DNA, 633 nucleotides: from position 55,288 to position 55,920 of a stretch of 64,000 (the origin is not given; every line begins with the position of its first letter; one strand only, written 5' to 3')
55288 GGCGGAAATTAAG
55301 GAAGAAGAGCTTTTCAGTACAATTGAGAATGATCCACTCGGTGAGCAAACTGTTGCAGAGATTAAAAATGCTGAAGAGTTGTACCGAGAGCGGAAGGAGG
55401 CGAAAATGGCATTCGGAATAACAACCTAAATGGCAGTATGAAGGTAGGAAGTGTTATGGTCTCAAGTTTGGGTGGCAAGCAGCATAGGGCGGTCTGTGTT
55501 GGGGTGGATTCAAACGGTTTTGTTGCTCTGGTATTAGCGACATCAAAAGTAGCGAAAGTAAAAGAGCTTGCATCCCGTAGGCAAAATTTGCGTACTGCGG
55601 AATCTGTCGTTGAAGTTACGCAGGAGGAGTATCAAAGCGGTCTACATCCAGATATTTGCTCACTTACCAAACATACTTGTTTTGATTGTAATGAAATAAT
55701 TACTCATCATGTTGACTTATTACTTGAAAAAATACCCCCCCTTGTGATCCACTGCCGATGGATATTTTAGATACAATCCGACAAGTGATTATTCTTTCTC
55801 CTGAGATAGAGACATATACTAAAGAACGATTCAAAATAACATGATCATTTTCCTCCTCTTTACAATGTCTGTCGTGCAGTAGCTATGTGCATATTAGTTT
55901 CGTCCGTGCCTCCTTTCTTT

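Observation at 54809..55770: Panacea (DUF4065) antitoxin-like gene with a tightly linked downstream small gene: candidate toxin-antitoxin pair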

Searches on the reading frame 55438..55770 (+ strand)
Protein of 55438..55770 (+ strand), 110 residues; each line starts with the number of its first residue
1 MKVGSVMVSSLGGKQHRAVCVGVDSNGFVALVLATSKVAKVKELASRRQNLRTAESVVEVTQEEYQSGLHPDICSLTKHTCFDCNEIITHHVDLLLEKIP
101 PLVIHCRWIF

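Call 3: search_protein_families(library=pfam, proteins=[window:55438-55770:+], max_evalue=1)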
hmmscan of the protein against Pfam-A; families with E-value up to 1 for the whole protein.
window:55438-55770:+ (110 aa): 2 families
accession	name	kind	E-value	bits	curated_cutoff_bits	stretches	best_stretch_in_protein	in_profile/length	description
PF17788.7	HypF_C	-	0.069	14.3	23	1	10-78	8-74/99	HypF Kae1-like domain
PF16753.10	Tipalpha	-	0.12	12.7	26.6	1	19-67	21-65/151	TNF-alpha-Inducing protein of Helicobacter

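Call 4: search_protein_families(library=padloc, proteins=[window:55438-55770:+], max_evalue=1)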
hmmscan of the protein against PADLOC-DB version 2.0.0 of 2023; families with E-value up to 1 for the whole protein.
window:55438-55770:+ (110 aa): 0 families

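Call 5: search_protein_families(library=ncbifam, proteins=[window:55438-55770:+], max_evalue=1)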
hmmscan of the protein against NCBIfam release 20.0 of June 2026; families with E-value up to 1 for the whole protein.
window:55438-55770:+ (110 aa): 2 families
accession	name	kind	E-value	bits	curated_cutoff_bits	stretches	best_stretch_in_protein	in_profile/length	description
NF002972.0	PRK03657.1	equivalog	0.018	14.7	201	1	9-69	40-101/175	2-oxo-tetronate isomerase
TIGR01738.1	bioH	equivalog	0.11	12.1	206.95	1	15-75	64-118/245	pimeloyl-ACP methyl ester esterase BioH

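Call 6: find_homologous_proteins(query=window:55438-55770:+, max_evalue=0.01)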
Query window:55438-55770:+ (110 aa): 2 proteins with E <= 0.01 among 5 candidates.
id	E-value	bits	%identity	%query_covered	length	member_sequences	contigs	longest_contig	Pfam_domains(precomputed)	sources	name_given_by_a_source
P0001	2.2e-53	197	94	91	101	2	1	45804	-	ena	-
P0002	6.5e-22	95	53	79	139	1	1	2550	-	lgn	-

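Call 15: find_encoding_contigs(protein=P0001, flank=4000, max_places=2)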
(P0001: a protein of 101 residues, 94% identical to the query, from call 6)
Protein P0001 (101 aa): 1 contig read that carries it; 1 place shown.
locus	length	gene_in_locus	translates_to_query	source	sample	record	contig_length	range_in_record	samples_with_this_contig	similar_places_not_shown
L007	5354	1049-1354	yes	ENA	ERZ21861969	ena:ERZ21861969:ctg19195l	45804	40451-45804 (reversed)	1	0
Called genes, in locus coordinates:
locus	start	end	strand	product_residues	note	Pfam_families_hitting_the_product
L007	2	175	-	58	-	?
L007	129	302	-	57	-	-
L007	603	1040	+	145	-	-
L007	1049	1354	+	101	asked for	-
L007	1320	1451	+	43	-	-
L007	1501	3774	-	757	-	PF01138:RNase_PH, PF00013:KH_1, PF00575:S1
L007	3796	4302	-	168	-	PF01936:NYN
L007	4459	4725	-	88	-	PF00312:Ribosomal_S15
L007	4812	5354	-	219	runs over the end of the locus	-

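Call 21: find_homologous_proteins(query=A2, max_evalue=0.01)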
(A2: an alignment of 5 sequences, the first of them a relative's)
Query A2 (5 sequences) (139 aa, profile of the alignment): 14 proteins with E <= 0.01 among 1103 candidates.
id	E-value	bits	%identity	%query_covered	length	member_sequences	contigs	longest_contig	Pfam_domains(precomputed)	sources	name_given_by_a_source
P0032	1.5e-63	230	52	95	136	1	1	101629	-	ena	-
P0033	4.5e-63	229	49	96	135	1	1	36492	-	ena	-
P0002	1.0e-61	224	100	100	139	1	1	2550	-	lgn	-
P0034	7.7e-45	170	55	91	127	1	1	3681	-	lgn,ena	-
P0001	3.7e-41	158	52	64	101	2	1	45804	-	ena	-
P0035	2.7e-33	132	39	69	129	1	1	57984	-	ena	-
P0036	1.2e-31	127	43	95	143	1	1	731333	-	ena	-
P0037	4.2e-31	125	42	95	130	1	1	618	-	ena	-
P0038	6.9e-31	125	40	95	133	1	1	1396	-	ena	-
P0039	1.3e-29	120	42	97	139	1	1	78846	-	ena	-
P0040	6.4e-29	118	40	96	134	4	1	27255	-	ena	-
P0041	1.0e-26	111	40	92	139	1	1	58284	-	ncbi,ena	-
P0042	9.3e-19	85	39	73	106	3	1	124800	-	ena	-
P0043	4.6e-4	38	46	42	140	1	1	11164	-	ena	-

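Call 22: search_solved_structures(query=A2, max_evalue=10, show_alignments=2)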
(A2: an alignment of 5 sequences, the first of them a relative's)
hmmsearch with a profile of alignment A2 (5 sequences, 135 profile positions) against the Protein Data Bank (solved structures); distinct sequences matched with E-value up to 10: 10.
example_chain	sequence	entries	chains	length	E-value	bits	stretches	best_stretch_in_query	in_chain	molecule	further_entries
2xqn_T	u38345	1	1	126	0.052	16.4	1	63-132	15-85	TESTIN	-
2wcq_A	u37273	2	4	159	0.42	13.4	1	33-81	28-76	TNF-ALPHA INDUCER PROTEIN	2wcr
3guq_A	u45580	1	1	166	0.46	13.3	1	34-81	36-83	Putative uncharacterized protein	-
3vnc_A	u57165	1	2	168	0.47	13.3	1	33-81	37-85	TIP-alpha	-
9kay_Aa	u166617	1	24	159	0.5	13.2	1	60-120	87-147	Ferritin heavy chain, N-terminally processed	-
3gio_A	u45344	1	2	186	0.56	13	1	34-81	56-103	Putative uncharacterized protein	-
8j9l_A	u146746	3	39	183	0.66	12.8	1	61-120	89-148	Ferritin heavy chain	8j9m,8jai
4r7f_A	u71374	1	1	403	0.95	12.3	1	81-109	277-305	Uncharacterized protein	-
5xb1_A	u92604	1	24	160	1.3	11.9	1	60-120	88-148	Ferritin heavy chain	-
3ajq_A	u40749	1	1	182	1.3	11.8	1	61-120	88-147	Ferritin heavy chain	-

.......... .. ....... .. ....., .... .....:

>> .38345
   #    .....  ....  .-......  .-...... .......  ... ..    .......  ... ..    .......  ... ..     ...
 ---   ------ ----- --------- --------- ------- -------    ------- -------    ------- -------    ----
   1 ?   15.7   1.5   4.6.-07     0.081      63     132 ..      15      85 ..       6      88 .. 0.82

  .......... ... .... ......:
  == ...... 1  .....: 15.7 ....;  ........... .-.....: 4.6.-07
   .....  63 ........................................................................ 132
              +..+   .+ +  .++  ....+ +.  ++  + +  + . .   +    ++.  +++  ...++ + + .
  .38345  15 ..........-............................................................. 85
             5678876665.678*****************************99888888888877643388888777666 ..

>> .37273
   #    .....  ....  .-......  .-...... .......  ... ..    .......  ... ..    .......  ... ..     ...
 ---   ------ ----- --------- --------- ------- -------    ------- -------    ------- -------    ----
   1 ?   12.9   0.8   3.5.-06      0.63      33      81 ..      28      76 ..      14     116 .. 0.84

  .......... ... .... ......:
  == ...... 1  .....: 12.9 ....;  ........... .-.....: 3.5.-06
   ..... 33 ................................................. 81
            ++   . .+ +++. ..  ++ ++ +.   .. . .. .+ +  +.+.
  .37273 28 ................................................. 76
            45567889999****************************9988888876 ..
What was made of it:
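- On MazF/PemK toxin (Pfam PF02452): The profile search of PDB sequences also found no MazF (call 22).
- The PDB sequence search found nothing at default thresholds (call 22).
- Tried and rejected: Profile search of PDB sequences: only noise, with E > 0.05 (call 22).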

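Call 28: find_encoding_contigs(protein=P0036, flank=3000, max_places=2)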
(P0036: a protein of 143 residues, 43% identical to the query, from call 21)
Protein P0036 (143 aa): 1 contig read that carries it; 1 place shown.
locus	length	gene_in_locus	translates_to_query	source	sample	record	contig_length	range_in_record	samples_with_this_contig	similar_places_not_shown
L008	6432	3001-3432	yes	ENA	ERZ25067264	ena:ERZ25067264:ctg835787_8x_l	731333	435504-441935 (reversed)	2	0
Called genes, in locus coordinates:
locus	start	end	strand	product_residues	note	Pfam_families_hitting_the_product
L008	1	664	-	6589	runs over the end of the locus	PF05345:He_PIG, PF14312:FG-GAP_2, PF05345:He_PIG, PF14312:FG-GAP_2, PF14312:FG-GAP_2 (weak), PF05345:He_PIG (weak), PF14312:FG-GAP_2 (weak), PF00041:fn3, +5 more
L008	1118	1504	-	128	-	-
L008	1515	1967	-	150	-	PF13274:SocA_Panacea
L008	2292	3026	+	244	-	PF13274:SocA_Panacea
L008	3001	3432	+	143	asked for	-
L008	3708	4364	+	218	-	PF12686:DUF3800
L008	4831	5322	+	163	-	PF13274:SocA_Panacea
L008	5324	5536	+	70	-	-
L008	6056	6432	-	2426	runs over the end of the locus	-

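Call 29: find_encoding_contigs(protein=P0041, flank=3000, max_places=2)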
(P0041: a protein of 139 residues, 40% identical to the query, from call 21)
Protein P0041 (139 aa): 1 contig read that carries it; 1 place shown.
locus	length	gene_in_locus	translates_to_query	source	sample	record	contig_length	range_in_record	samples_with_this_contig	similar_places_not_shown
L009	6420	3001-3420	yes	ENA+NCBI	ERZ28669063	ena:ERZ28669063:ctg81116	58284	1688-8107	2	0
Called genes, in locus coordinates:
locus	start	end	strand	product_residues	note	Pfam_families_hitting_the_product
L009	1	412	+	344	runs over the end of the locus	PF00133:tRNA-synt_1, PF01406:tRNA-synt_1e (weak), PF01921:tRNA-synt_1f (faint), PF09334:tRNA-synt_1g, PF00133:tRNA-synt_1, PF01406:tRNA-synt_1e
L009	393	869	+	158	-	-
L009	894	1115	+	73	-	-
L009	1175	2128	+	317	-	PF01026:TatD_DNase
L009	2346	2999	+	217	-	PF13274:SocA_Panacea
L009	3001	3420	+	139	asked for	-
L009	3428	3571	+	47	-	-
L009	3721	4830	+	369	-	PF13784:Fic_N, PF02661:Fic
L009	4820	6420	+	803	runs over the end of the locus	PF00133:tRNA-synt_1, PF01406:tRNA-synt_1e (faint), PF09334:tRNA-synt_1g, PF13603:tRNA-synt_1_2, PF00133:tRNA-synt_1, PF08264:Anticodon_1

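Call 33: search_protein_representatives(alignment_id=A3)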
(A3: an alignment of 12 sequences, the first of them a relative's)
Query: 12 sequences, 132 profile positions. Proteins with E-value up to 0.001 (for the whole library): 376; up to 1e-10: 51; up to 1e-30: 8. The best 150 are listed.
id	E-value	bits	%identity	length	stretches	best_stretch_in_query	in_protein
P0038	2.5e-54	198.5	-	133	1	1-131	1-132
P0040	3.3e-50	185.1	-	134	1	1-131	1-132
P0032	8.7e-49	180.6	-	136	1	1-132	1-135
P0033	7.7e-48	177.5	-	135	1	1-131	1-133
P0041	6.7e-44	164.7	-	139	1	1-130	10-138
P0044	6.8e-37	142.1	-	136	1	2-126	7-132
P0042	3.6e-35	136.5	-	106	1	29-130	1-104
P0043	4.1e-33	129.8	-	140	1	1-131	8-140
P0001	1.4e-26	108.8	-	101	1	1-94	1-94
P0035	1.2e-23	99.2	-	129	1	42-131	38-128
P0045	1.0e-20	89.8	-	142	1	1-131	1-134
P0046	3.6e-17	78.3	-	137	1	1-129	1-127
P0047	5.6e-17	77.6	-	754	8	57-93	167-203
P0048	7.0e-17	77.3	-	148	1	3-131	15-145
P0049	6.4e-16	74.2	-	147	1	13-131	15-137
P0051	1.6e-15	72.9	-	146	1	11-128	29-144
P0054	1.2e-14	70.1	-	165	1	2-128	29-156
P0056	1.9e-14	69.5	-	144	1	14-129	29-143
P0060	1.6e-13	66.5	-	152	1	14-130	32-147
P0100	7.3e-10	54.6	-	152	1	14-130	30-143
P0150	2.4e-08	49.7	-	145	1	14-128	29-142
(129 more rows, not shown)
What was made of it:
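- Checked: Homologues reach E 1e-22 to 1e-63 (calls 6, 21), and an exhaustive profile search finds 376 representatives at E <= 1e-3 (call 33).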

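Call 34: search_protein_families(library=pfam, proteins=[P0044, P0045, P0046, P0048, P0049, P0051, P0054, P0060, P0100, P0150], max_evalue=1)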
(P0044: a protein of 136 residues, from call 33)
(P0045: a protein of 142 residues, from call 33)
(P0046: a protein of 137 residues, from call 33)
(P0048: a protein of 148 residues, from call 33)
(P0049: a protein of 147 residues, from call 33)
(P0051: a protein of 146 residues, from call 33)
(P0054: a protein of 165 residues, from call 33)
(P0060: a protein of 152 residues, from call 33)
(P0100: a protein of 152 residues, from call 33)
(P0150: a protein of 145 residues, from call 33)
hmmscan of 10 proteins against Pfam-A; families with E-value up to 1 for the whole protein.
P0044 (136 aa): 0 families

P0045 (142 aa): 2 families
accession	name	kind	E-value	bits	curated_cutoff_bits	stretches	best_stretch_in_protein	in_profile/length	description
PF06296.18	RelE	-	0.048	14.3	27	1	15-49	56-89/120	RelE toxin of RelE / RelB toxin-antitoxin system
PF04787.17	Pox_H7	-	0.13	13.2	28.2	0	29-94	36-99/143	Late protein H7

P0046 (137 aa): 0 families

P0048 (148 aa): 1 family
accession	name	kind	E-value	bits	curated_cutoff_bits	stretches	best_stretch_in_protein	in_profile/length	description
PF14441.12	OTT_1508_deam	-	0.14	12.5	27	1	86-120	29-64/64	OTT_1508-like deaminase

P0049 (147 aa): 0 families

P0051 (146 aa): 2 families
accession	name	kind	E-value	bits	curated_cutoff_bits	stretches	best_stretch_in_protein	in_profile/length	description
PF18533.6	DUF5622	-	0.036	14.6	25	0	11-60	18-58/66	Domain of unknown function (DUF5622)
PF15588.11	Imm10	-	0.25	12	28.6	1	42-71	9-38/105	Immunity protein 10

P0054 (165 aa): 1 family
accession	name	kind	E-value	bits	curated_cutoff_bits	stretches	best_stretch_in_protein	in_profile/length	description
PF14441.12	OTT_1508_deam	-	0.015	15.7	27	1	86-113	21-42/64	OTT_1508-like deaminase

P0060 (152 aa): 1 family
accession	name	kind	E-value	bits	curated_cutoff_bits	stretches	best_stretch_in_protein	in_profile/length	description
PF17517.7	IgGFc_binding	-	0.022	14.4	25.6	1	11-99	165-255/297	IgGFc binding protein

P0100 (152 aa): 1 family
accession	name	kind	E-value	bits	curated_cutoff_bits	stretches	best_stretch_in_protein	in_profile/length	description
PF07647.24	SAM_2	-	0.22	12.1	20.5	1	104-130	37-63/66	SAM domain (Sterile alpha motif)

P0150 (145 aa): 3 families
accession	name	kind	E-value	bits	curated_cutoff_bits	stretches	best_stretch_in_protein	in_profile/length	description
PF16748.10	INSC_LBD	-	0.023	14.6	27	1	55-68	2-15/47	Inscuteable LGN-binding domain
PF23428.2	DUF7115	-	0.13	12.5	27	1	91-137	60-107/108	Domain of unknown function (DUF7115)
PF23977.1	Pam3_Gp34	-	0.15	12.4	27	1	26-66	131-171/235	Pam3 phage gp34-like protein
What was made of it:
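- There is no sequence-profile membership in PemK (calls 3, 34).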

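Call 40: find_encoding_contigs(protein=P0048, flank=2500, max_places=3)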
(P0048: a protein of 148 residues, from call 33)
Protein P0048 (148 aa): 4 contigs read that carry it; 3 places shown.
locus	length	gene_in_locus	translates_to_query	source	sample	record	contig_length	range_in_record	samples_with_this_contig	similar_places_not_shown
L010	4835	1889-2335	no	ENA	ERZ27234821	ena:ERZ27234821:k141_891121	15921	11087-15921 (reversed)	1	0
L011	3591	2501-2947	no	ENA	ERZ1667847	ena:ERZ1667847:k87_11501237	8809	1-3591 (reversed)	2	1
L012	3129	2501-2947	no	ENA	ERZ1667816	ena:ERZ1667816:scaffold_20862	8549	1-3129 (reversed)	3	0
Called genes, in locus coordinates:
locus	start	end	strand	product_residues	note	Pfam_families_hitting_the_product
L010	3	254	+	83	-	?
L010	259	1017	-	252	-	PF01351:RNase_HII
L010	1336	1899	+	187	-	PF13274:SocA_Panacea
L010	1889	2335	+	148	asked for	-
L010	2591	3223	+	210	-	-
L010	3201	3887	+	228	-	PF08843:AbiEii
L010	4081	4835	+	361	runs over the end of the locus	PF13784:Fic_N, PF02661:Fic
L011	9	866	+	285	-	-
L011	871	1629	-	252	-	PF01351:RNase_HII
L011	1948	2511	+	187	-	PF13274:SocA_Panacea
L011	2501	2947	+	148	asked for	-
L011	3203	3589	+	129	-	?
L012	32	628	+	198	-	-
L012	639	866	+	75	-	-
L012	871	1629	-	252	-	PF01351:RNase_HII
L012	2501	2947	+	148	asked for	-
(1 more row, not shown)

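Call 41: find_encoding_contigs(protein=P0056, flank=2500, max_places=3)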
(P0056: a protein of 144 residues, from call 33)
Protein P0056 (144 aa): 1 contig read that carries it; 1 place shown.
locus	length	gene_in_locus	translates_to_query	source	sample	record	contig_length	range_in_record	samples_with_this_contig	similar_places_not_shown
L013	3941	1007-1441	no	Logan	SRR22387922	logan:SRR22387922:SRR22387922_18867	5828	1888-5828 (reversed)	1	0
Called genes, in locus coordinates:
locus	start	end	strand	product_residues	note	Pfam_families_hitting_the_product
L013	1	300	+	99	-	?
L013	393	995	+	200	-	PF13274:SocA_Panacea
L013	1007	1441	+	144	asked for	-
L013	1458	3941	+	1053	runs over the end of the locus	PF04313:HSDR_N, PF04851:ResIII, PF18766:SWI2_SNF2, PF22679:T1R_D3-like, PF11867:T1RH-like_C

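Call 44: list_cluster_members(proteins=[P0045, P0046, P0048, P0049, P0051, P0054, P0060, P0100, P0150, P0041])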
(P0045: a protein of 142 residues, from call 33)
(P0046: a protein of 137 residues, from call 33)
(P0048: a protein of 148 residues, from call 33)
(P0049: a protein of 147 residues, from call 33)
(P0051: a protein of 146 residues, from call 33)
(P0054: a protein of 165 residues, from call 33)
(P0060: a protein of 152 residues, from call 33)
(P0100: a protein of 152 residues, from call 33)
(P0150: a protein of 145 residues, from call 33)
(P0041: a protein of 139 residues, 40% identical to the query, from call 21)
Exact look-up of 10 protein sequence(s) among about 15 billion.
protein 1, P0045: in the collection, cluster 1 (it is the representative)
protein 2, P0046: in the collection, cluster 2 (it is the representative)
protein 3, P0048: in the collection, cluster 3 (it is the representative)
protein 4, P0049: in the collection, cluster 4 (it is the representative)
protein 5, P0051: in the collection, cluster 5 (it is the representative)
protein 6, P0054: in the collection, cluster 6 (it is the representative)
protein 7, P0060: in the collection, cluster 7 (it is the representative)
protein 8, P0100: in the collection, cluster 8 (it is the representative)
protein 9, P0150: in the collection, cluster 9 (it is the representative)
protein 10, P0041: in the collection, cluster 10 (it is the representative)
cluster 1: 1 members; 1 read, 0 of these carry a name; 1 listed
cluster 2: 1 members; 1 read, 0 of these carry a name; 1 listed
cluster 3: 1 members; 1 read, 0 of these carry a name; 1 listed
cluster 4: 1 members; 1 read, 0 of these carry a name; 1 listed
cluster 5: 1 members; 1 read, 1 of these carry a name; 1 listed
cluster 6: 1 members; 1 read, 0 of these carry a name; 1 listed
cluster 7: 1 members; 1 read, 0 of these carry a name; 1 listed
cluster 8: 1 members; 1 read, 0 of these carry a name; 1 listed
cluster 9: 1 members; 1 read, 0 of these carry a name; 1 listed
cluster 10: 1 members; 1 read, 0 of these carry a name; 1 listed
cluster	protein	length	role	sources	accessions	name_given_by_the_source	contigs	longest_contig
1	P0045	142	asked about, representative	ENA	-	-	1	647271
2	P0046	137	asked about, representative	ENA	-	-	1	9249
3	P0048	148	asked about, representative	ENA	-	-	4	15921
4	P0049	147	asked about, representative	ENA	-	-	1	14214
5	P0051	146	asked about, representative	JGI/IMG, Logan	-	hypothetical protein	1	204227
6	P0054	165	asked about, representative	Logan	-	-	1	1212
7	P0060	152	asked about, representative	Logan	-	-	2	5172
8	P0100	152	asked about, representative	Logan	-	-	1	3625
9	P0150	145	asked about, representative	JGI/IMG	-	-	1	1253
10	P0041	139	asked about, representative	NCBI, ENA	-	-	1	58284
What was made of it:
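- Closest known: PanAT modules with EndoA/PemK/MazF-like PanT toxins. Different: The present family was found only in metagenome assemblies (calls 21, 44).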

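Call 77: search_protein_families(library=phrogs, proteins=[P0033, P0048], max_evalue=0.1)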
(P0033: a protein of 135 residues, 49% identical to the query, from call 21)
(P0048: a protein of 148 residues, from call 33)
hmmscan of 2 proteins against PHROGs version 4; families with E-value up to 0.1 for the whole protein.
P0033 (135 aa): 0 families

P0048 (148 aa): 1 family
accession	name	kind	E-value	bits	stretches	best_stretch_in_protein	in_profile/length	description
phrog_34706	-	unknown function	0.039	15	0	88-114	31-57/84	-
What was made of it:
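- Tried and rejected: Sequence profiles for the partner: Pfam, NCBIfam, PADLOC and PHROGs gave no hits (calls 3-5, 34, 77).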
